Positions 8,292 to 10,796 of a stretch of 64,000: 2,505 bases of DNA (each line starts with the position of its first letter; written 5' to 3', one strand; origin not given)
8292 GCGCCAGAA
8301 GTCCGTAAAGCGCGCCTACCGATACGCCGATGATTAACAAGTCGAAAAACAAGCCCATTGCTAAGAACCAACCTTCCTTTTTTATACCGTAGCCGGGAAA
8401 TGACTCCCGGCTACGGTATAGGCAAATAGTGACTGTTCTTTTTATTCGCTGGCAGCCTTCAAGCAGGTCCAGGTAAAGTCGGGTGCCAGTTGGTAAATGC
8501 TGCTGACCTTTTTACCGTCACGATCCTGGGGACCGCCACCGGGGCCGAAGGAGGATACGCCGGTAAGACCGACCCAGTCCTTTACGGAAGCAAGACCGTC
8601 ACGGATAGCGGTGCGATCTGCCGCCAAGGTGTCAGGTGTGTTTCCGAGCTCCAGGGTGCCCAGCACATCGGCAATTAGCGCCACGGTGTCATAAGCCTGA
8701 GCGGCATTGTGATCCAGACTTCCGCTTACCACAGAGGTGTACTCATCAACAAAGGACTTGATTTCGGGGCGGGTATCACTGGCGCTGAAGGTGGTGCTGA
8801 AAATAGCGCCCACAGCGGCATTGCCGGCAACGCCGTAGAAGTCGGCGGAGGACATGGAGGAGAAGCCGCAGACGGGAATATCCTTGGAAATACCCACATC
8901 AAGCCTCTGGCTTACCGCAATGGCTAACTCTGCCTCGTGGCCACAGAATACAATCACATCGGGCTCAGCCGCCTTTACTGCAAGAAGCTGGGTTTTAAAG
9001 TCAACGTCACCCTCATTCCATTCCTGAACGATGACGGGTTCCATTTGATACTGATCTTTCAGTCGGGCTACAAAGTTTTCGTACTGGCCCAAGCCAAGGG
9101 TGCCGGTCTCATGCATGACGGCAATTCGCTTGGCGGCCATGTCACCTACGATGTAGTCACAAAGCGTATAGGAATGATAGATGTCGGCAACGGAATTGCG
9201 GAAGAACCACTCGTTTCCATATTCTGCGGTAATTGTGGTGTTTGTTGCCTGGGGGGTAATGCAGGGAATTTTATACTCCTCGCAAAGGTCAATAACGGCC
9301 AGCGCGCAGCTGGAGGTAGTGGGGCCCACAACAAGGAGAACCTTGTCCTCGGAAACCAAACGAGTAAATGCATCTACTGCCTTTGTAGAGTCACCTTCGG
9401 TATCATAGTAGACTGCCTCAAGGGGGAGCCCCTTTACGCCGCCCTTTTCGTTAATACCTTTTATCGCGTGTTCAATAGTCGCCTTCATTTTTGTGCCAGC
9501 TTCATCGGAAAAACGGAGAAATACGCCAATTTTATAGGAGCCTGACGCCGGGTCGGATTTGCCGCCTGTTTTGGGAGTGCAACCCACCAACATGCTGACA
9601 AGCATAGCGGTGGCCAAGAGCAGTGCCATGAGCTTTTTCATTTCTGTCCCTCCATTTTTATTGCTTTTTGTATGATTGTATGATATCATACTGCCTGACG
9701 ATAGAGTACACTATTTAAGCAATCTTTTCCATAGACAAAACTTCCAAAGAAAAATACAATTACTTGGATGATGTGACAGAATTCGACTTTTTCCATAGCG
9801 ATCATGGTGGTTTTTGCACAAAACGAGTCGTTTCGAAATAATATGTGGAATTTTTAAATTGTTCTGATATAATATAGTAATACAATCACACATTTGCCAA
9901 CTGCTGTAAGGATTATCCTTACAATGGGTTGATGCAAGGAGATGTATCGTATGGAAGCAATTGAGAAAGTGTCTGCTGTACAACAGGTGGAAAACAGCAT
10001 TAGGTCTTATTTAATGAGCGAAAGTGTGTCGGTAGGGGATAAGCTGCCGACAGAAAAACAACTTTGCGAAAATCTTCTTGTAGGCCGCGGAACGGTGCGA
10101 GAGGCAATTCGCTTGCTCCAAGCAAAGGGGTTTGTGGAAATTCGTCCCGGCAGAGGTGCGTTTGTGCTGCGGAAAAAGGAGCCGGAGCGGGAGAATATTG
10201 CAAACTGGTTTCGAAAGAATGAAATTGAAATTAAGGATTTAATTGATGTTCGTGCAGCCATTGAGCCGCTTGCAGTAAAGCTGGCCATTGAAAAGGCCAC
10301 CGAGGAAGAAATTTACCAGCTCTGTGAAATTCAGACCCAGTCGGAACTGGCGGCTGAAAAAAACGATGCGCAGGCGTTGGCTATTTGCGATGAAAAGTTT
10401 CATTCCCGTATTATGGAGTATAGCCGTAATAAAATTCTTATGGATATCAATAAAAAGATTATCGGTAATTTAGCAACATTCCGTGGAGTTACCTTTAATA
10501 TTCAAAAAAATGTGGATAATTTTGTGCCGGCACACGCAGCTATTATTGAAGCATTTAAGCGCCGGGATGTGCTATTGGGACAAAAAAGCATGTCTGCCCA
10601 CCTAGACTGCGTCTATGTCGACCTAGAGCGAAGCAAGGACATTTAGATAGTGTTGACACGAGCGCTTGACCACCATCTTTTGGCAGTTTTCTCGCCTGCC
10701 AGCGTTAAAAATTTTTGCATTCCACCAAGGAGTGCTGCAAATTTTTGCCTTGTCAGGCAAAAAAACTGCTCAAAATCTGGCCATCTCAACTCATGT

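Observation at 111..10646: GntR-controlled locus combining an amino-acid-type (HAAT/Liv) ABC importer with two pyruvate aldolases, a ribokinase-like kinase, a CBS-less KdsD-like isomerase and FucU/RbsD: possible 2-keto-3-deoxy-sugar-acid (KDO-like) or D-arabinose salvage route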

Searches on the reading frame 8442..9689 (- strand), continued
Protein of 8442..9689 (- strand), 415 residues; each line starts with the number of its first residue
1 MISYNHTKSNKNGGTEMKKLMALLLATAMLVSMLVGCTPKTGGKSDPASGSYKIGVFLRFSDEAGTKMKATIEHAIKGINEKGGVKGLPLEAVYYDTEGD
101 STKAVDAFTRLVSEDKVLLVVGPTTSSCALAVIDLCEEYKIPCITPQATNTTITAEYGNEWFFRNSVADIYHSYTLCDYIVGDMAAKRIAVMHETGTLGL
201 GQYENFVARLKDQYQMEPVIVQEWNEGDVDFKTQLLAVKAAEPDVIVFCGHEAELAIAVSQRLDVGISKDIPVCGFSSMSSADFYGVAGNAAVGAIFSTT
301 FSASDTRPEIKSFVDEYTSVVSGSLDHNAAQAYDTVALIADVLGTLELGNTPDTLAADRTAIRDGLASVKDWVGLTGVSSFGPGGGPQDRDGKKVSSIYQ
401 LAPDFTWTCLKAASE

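Call 49: search_protein_families(library=ncbifam, proteins=[L093:15549-16505:+, L093:16575-17534:+, L093:17546-18571:+, L093:7015-7773:+], max_evalue=1e-10)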
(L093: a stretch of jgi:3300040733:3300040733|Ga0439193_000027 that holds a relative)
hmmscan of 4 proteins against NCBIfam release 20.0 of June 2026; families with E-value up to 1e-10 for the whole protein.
L093:15549-16505:+ (318 aa): 21 families
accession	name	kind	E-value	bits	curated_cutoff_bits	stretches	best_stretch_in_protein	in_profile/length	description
TIGR01327.1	PGDH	equivalog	1.8e-65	221.7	454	1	11-317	8-311/525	phosphoglycerate dehydrogenase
NF005069.0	PRK06487.1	equivalog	2.9e-63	213.8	448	1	11-316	14-319/320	2-hydroxyacid dehydrogenase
NF009714.1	PRK13243.1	equivalog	1.1e-58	199.2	455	1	24-302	21-308/332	glyoxylate reductase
NF006263.0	PRK08410.1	equivalog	3e-58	197.6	389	1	34-301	29-301/311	D-2-hydroxyacid dehydrogenase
NF005387.0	PRK06932.1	equivalog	3.2e-51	174.2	492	1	8-302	4-305/314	2-hydroxyacid dehydrogenase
NF008759.0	PRK11790.1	equivalog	2e-47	161.8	404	1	37-302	44-312/410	phosphoglycerate dehydrogenase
NF011938.0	PRK15409.1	equivalog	3.6e-46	157.7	492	1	39-286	37-288/324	glyoxylate/hydroxypyruvate reductase GhrB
NF005750.0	PRK07574.1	equivalog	7.4e-44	150.3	329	1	59-286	105-336/386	NAD-dependent formate dehydrogenase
NF041369.1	Dhydh_Halo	equivalog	1.3e-43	149.3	400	1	69-316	56-304/305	D-2-hydroxyacid dehydrogenase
NF000492.1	vanH_gen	exception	5.5e-38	130.8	540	1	13-294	8-298/312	D-lactate dehydrogenase VanH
NF006374.0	PRK08605.1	subfamily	1.6e-32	112.9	356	1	36-264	34-266/332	D-lactate dehydrogenase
NF005027.0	PRK06436.1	equivalog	6.7e-32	110.8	261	1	70-316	51-288/303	2-hydroxyacid dehydrogenase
NF000371.1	vanH_Agroup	exception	3e-30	105.5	700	1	70-299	73-308/322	VanH-A/VanH-Pt family D-lactate dehydrogenase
NF001309.0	PRK00257.1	equivalog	4.7e-30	104.8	434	1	70-290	60-261/379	4-phosphoerythronate dehydrogenase PdxB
NF009127.0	PRK12480.1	equivalog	2.4e-26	92.5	579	1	53-264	52-264/330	D-lactate dehydrogenase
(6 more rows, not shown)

L093:16575-17534:+ (319 aa): 8 families
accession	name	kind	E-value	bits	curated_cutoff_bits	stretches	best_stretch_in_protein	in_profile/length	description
NF004325.0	PRK05718.1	subfamily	1.5e-68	230.3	241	1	6-206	10-210/213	keto-hydroxyglutarate-aldolase/keto-deoxy-phosphogluconate aldolase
TIGR01182.1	eda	subfamily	3.3e-67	225.8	156.05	1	8-204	5-201/204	bifunctional 4-hydroxy-2-oxoglutarate aldolase/2-dehydro-3-deoxy-phosphogluconate aldolase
NF004673.0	PRK06015.1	equivalog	5.1e-51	173.5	320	1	12-203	16-207/212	2-dehydro-3-deoxy-phosphogluconate aldolase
NF041633.1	trifunc_aldol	exception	3.4e-47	161.1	700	1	5-210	3-220/580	KHG/KDPG aldolase/sugar kinase fusion protein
NF005119.0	PRK06552.1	subfamily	4.2e-36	124.5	238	1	5-187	7-192/213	bifunctional 2-keto-4-hydroxyglutarate aldolase/2-keto-3-deoxy-6-phosphogluconate aldolase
NF005673.0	PRK07455.1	equivalog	2.4e-35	121.7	232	1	12-205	14-207/213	bifunctional 4-hydroxy-2-oxoglutarate aldolase/2-dehydro-3-deoxy-phosphogluconate aldolase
NF006600.0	PRK09140.1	subfamily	5.7e-27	94.4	207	1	23-180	23-182/210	2-dehydro-3-deoxy-6-phosphogalactonate aldolase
NF005499.0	PRK07114.1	equivalog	3.3e-25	89.2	275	1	5-199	10-209/223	bifunctional 4-hydroxy-2-oxoglutarate aldolase/2-dehydro-3-deoxy-phosphogluconate aldolase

L093:17546-18571:+ (341 aa): 6 families
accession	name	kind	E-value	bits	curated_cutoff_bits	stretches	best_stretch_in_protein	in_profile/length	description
NF041633.1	trifunc_aldol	exception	2.4e-138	462.1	700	1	2-341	243-580/580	KHG/KDPG aldolase/sugar kinase fusion protein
NF041332.1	KDG_KDGal_kin_Halo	equivalog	2.3e-62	211.3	440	1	2-341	3-320/320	bifunctional 2-dehydro-3-deoxygluconokinase/2-dehydro-3-deoxygalactonokinase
TIGR04382.1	myo_inos_iolC_N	equivalog_domain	5.1e-32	111.4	300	1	3-311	4-288/309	5-dehydro-2-deoxygluconokinase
NF040938.1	KDG_KDGal_kin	equivalog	1.1e-29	103.6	400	1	3-200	1-195/305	bifunctional 2-dehydro-3-deoxygluconokinase/2-dehydro-3-deoxygalactonokinase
NF052444.1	DhDoxglucKinKdgK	equivalog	4.5e-18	65.7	400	1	2-198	2-198/303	2-dehydro-3-deoxygluconokinase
NF006957.1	PRK09434.1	equivalog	8.5e-15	55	450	1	31-305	26-273/302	fructokinase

L093:7015-7773:+ (252 aa): 201 families (the best 25 are shown)
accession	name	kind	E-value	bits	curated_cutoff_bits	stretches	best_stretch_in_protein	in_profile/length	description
NF005390.0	PRK06935.1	equivalog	3.4e-88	295.3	369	1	1-251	8-257/258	2-dehydro-3-deoxy-D-gluconate 5-dehydrogenase KduD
TIGR01832.1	kduD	equivalog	5e-86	288.2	338.85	1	4-251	1-247/248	2-dehydro-3-deoxy-D-gluconate 5-dehydrogenase KduD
NF006528.0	PRK08993.1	subfamily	1.1e-73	247.8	430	1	1-251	3-252/253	2-dehydro-3-deoxy-D-gluconate 5-dehydrogenase KduD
NF006070.0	PRK08213.1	subfamily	4.5e-67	226.3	279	1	2-249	6-256/259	gluconate 5-dehydrogenase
NF005983.0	PRK08085.1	equivalog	5.1e-65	219.6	408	1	2-250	3-251/254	gluconate 5-dehydrogenase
NF005488.0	PRK07097.1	equivalog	8.4e-65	218.5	369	1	2-251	4-259/266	gluconate 5-dehydrogenase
NF005711.0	PRK07523.1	subfamily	3.1e-63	213.7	413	1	2-249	4-251/255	SDR family oxidoreductase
NF004778.0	PRK06124.1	equivalog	2.2e-61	207.5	303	1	2-250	5-253/256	SDR family oxidoreductase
TIGR01830.1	3oxo_ACP_reduc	equivalog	4.1e-61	206.7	297.75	1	11-248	1-237/239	3-oxoacyl-[acyl-carrier-protein] reductase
NF009466.0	PRK12826.1-2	subfamily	4.1e-61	206.6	222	1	9-249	4-244/248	3-oxoacyl-ACP reductase FabG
NF005309.0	PRK06841.1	subfamily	1.9e-58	198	286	1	3-249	10-252/255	GolD/DthD family dehydrogenase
NF004198.0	PRK05653.1-3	equivalog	2.5e-57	194.2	296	1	7-249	6-246/248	3-oxoacyl-ACP reductase FabG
NF005559.1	PRK07231.1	subfamily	3.5e-56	190.5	215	1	6-250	2-248/249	glucose 1-dehydrogenase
NF052558.1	MBtsdlDhBudC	equivalog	8.7e-56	189.3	270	1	9-249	4-241/250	meso-2,3-butanediol dehydrogenase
NF004791.0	PRK06138.1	equivalog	2.1e-54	184.5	312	1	6-250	3-250/252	SDR family oxidoreductase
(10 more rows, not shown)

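Call 84: predict_structure(alignment_id=A2)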
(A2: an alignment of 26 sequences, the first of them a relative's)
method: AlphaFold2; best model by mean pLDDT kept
length: 399 residues; sequences in the alignment: 26
mean_pLDDT: 87.2   pTM: 0.81
mean pLDDT of the five models: 87.2, 86.3, 85.5, 84.8, 79.9
residues with pLDDT >= 90: 228; 70-90: 128; 50-70: 28; < 50: 15
segments of 3 or more residues with pLDDT < 50: 18-31
pLDDT, mean of each block of 10 residues (from residue 1): 69 54 36 81 88 96 97 97 93 97 91 90 95 67 87 78 96 93 84 95 95 93 98 90 96 95 81 92 84 91 87 92 98 94 97 91 80 81 89 78
secondary structure, 60 per line:
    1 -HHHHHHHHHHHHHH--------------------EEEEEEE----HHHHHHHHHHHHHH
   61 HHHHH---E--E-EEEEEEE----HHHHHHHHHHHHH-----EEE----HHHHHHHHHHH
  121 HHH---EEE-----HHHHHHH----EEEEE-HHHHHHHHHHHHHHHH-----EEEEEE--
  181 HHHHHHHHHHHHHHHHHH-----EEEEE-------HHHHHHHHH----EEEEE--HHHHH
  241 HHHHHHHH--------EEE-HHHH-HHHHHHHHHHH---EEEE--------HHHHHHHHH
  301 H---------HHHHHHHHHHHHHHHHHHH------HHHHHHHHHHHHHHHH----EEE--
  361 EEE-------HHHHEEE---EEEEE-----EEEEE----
elements in order: H2-15 E36-42 H47-65 E74-80 H85-97 E103-105 H110-123 E127-129 H135-141 E146-150 H152-167 E173-178 H181-198 E204-208 H216-224 E229-233 H236-248 E257-259 H261-264 H266-276 E280-283 H292-301 H311-329 H336-351 E356-358 E361-363 H371-374 E375-377 E381-385 E391-395

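Call 86: fold_search(model_id=the predicted structure, library=pdb)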
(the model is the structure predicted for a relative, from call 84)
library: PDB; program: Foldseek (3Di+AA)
matches with E <= 10: 1891; with E <= 0.001: 1228
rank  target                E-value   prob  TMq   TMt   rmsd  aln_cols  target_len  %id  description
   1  4nv3_A                8.3e-28  1.00  0.75  0.82   3.6       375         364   25  The crystal structure of a solute-binding protein (N280D mutant) from Anabaena variabilis ATCC 29413 in complex with v (released 2013-12-11)
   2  4obb_A                2.0e-27  1.00  0.75  0.81   3.7       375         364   25  The crystal structure of a solute-binding protein from Anabaena variabilis ATCC 29413 in complex with (3S)-3-methyl-2- (released 2014-03-19)
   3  4gnr                  6.6e-27  1.00  0.73  0.83   3.3       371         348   25  1.0 Angstrom resolution crystal structure of the branched-chain amino acid transporter substrate binding protein LivJ fr (released 2012-09-05)
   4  3td9                  8.4e-27  1.00  0.73  0.82   3.4       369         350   22  Crystal structure of a Leucine binding protein LivK (TM1135) from Thermotoga maritima MSB8 at 1.90 A resolution (released 2011-09-07)
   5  4n0q_A                1.6e-25  1.00  0.73  0.83   3.6       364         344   24  Crystal Structure of an ABC transporter, substrate-binding protein from Brucella melitensis 16M in complex with L-Leuc (released 2013-11-06)
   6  4n0q_B                1.7e-25  1.00  0.73  0.83   3.6       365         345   24  Crystal Structure of an ABC transporter, substrate-binding protein from Brucella melitensis 16M in complex with L-Leuc (released 2013-11-06)
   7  3hut                  3.8e-25  1.00  0.73  0.83   3.6       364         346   21  Crystal structure of a putative branched-chain amino acid ABC transporter from Rhodospirillum rubrum (released 2009-06-30)
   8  1usg                  3.8e-25  1.00  0.58  0.65   6.2       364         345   23  L-leucine-binding protein, apo form (released 2003-12-18)
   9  4mpt_A                1.3e-24  1.00  0.71  0.75   4.1       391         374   18  Crystal Structure of Periplasmic binding Protein Type 1 from Bordetella pertussis Tohama I (released 2013-12-11)
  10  1z15                  1.9e-24  1.00  0.62  0.70   5.4       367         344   22  Crystal structure analysis of periplasmic Leu/Ile/Val-binding protein in superopen form (released 2005-10-04)
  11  9jti                  4.1e-24  1.00  0.71  0.51   3.4       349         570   23  X-ray structure of NeIle indicator complexed with isoleucine (released 2024-12-25)
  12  4zpj                  4.1e-24  1.00  0.78  0.83   3.3       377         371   21  ABC transporter substrate-binding protein from Sphaerobacter thermophilus (released 2015-05-20)
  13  3ipc                  7.5e-24  1.00  0.71  0.81   3.8       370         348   20  Structure of ATU2422-GABA F77A mutant receptor in complex with leucine (released 2010-07-14)
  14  3ip5                  1.1e-23  1.00  0.72  0.81   3.7       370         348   20  Structure of Atu2422-GABA receptor in complex with alanine (released 2010-07-14)
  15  4q6w_B                1.4e-23  1.00  0.73  0.77   3.8       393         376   18  Crystal Structure of Periplasmic Binding Protein type 1 from Bordetella pertussis Tohama I complexed with 3-Hydroxy Be (released 2014-07-02)
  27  4dqd                  7.8e-22  1.00  0.72  0.79   4.0       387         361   20  The crystal structure of a transporter in complex with 3-phenylpyruvic acid (released 2012-02-29)
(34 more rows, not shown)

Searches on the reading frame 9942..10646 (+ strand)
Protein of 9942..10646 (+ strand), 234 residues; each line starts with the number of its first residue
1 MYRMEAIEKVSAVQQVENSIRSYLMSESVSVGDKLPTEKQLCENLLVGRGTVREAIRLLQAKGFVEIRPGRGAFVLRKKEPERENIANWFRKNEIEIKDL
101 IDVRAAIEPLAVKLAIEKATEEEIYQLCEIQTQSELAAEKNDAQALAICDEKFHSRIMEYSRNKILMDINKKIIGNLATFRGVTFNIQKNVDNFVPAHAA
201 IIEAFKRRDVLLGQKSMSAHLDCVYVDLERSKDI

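Call 7: search_protein_families(library=pfam, proteins=[window:9942-10646:+])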
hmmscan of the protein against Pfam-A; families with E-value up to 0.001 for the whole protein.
window:9942-10646:+ (234 aa): 3 families
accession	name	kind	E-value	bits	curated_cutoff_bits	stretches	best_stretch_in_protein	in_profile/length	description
PF07729.17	FCD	-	7.5e-25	88.2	24.3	1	99-222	1-124/125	FCD domain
PF00392.27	GntR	-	5.3e-18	64.9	27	1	14-75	3-64/64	Bacterial regulatory proteins, gntR family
PF14502.12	HTH_41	-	4.7e-06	26.4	25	1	31-67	2-38/48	Helix-turn-helix domain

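Call 49: search_protein_families(library=ncbifam, proteins=[window:9942-10646:+], max_evalue=1e-10)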
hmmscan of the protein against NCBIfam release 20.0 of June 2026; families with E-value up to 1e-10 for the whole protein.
window:9942-10646:+ (234 aa): 12 families
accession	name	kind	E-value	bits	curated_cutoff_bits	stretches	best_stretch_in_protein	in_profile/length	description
NF003011.0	PRK03837.1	subfamily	8.4e-28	97.6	260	1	6-224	8-229/241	transcriptional regulator NanR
NF007741.0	PRK10421.1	equivalog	1.6e-23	83.4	311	1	13-230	9-235/262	transcriptional regulator LldR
NF008571.0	PRK11523.1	equivalog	6.4e-21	74.9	396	1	4-223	1-220/258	transcriptional regulator ExuR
NF007442.0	PRK09990.1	equivalog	7.6e-19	68.1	301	1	10-169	9-172/256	transcriptional regulator GlcC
TIGR03338.1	phnR_burk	equivalog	5.2e-18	65.4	271.5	1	8-221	8-206/212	phosphonate utilization associated transcriptional regulator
NF007588.0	PRK10225.1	equivalog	1.3e-17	64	442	1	12-172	10-170/257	Uxu operon transcriptional regulator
NF007001.0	PRK09464.1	equivalog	1.9e-17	63.7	330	1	14-178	13-178/254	pyruvate dehydrogenase complex transcriptional repressor PdhR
TIGR02325.1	C_P_lyase_phnF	equivalog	4.4e-13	49.3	156.8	1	8-78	5-75/238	phosphonate metabolism transcriptional regulator PhnF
NF052282.1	PLP_TF_PdxR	equivalog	8.1e-13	48.2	320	1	13-141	3-111/448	MocR-like pyridoxine biosynthesis transcription factor PdxR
TIGR02404.1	trehalos_R_Bsub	equivalog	1.3e-11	44.6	211.95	1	15-133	4-117/233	trehalose operon repressor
TIGR02018.2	his_ut_repres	equivalog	2.1e-11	43.6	220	1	14-80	2-68/226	histidine utilization transcriptional repressor HutC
NF052290.2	MocR_like_YczR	exception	7.7e-11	41.4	487.4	0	11-122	19-128/458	MocR-like transcription factor YczR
